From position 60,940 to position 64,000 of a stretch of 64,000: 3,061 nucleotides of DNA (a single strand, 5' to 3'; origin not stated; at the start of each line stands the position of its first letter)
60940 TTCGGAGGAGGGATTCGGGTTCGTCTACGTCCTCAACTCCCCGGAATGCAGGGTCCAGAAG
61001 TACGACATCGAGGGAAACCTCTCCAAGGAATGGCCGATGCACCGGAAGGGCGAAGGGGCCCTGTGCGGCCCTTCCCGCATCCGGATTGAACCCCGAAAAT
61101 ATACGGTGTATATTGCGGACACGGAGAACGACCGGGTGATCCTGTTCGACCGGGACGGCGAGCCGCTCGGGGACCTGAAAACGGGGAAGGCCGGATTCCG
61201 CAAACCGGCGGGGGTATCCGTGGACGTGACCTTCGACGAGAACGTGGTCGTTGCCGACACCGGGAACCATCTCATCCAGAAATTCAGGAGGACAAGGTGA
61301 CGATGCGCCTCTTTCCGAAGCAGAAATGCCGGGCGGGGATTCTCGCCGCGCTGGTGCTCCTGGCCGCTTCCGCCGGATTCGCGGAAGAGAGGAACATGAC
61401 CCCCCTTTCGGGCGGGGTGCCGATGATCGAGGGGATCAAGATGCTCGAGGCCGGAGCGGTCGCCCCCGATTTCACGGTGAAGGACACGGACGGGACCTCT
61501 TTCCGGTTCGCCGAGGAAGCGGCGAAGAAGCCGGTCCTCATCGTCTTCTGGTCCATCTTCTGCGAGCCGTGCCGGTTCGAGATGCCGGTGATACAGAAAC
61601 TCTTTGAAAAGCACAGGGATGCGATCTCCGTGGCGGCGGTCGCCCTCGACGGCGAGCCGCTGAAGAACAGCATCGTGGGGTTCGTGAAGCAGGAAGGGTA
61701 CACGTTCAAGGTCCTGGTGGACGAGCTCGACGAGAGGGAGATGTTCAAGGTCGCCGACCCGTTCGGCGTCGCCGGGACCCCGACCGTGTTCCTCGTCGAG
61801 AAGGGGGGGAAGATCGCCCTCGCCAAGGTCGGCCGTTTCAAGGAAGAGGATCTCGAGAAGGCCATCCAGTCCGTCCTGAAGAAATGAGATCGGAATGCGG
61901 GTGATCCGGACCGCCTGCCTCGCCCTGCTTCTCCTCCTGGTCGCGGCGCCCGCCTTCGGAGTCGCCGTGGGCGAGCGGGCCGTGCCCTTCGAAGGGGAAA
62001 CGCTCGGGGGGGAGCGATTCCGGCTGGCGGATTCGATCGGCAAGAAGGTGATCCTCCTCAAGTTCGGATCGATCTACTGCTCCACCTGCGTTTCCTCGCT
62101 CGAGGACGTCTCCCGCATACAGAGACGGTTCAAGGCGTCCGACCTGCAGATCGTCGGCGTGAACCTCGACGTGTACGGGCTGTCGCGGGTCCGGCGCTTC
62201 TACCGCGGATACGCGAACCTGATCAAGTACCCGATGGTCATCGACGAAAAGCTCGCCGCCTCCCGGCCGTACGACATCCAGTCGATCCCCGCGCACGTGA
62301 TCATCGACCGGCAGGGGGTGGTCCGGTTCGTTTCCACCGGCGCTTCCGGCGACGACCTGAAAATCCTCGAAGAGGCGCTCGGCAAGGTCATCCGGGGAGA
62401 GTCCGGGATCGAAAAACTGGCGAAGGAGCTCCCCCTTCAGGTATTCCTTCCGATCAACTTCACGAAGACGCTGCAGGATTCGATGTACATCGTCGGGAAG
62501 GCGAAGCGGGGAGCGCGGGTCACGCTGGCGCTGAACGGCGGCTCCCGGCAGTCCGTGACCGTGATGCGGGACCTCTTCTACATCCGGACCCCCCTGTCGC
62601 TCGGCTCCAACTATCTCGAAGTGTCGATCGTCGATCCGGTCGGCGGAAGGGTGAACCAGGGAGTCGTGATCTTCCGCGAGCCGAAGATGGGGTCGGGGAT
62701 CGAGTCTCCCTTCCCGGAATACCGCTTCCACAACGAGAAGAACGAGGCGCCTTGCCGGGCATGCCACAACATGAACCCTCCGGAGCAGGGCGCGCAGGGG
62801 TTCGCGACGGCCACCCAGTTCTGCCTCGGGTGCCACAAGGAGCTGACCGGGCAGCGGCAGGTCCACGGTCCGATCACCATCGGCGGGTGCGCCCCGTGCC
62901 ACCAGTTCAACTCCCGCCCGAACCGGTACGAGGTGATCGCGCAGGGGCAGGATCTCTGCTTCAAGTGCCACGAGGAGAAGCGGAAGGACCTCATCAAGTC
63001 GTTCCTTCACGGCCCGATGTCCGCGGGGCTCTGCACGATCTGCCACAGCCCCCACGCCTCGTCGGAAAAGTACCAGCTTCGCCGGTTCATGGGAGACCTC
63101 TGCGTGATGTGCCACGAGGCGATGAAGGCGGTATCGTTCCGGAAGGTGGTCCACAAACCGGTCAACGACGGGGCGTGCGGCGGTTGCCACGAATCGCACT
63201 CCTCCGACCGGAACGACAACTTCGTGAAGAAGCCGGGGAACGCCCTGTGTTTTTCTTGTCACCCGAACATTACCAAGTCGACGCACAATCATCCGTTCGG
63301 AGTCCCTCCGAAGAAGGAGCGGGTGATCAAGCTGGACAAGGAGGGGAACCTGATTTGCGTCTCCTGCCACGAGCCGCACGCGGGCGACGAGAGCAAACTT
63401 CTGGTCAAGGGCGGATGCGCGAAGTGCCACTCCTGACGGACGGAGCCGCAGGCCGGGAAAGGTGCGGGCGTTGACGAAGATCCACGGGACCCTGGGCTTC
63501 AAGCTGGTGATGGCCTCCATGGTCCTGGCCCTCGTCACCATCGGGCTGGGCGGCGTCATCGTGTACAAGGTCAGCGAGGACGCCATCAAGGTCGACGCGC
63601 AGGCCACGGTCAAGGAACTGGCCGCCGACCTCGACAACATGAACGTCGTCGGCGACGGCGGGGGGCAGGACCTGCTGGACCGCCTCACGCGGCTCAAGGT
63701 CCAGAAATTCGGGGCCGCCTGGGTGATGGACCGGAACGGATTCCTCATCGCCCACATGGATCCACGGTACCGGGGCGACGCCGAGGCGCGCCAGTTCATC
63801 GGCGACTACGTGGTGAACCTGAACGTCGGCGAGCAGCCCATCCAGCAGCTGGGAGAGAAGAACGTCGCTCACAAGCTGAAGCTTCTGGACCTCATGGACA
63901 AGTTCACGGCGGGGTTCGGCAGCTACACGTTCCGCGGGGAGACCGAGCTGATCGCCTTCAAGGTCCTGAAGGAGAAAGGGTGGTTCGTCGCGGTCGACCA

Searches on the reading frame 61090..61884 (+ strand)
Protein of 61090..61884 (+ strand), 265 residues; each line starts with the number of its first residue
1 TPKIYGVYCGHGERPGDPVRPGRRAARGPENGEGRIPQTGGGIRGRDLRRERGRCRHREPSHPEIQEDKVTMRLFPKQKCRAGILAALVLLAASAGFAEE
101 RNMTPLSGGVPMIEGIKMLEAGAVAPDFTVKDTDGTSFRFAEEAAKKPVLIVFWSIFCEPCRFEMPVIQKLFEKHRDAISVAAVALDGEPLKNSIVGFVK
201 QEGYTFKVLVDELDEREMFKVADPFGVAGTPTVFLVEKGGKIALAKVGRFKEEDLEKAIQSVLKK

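Call 35: search_protein_families(library=pfam, proteins=[window:61090-61884:+], max_evalue=0.01)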
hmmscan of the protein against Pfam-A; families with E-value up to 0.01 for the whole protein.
window:61090-61884:+ (265 aa): 6 families
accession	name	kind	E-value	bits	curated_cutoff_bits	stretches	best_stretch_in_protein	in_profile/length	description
PF08534.16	Redoxin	-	1.2e-16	61.2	26.6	1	121-258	2-147/148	Redoxin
PF00578.27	AhpC-TSA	-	4.5e-16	59.4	26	1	122-243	2-122/124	AhpC/TSA family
PF00085.26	Thioredoxin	-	3.5e-11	43.5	23.5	1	139-188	11-60/103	Thioredoxin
PF13098.12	Thioredoxin_2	-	8e-07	29.8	27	1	144-258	3-103/104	Thioredoxin-like domain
PF13905.12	Thioredoxin_8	-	1e-06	29.4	27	1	147-242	2-94/94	Thioredoxin-like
PF13728.12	TraF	-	0.00021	21.6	23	1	144-255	127-219/224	F plasmid transfer operon protein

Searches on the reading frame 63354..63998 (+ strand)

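Call 35: search_protein_families(library=pfam, proteins=[window:63354-63998:+], max_evalue=0.01)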
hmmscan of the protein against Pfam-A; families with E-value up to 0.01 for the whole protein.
window:63354-63998:+ (215 aa): 2 families
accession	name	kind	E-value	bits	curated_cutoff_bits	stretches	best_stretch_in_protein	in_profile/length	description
PF02743.24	dCache_1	-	0.00094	19.2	45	1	109-214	157-239/240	Cache domain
PF03773.19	ArsP_1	-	0.0094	15.6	32.3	1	39-105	100-155/294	Predicted permease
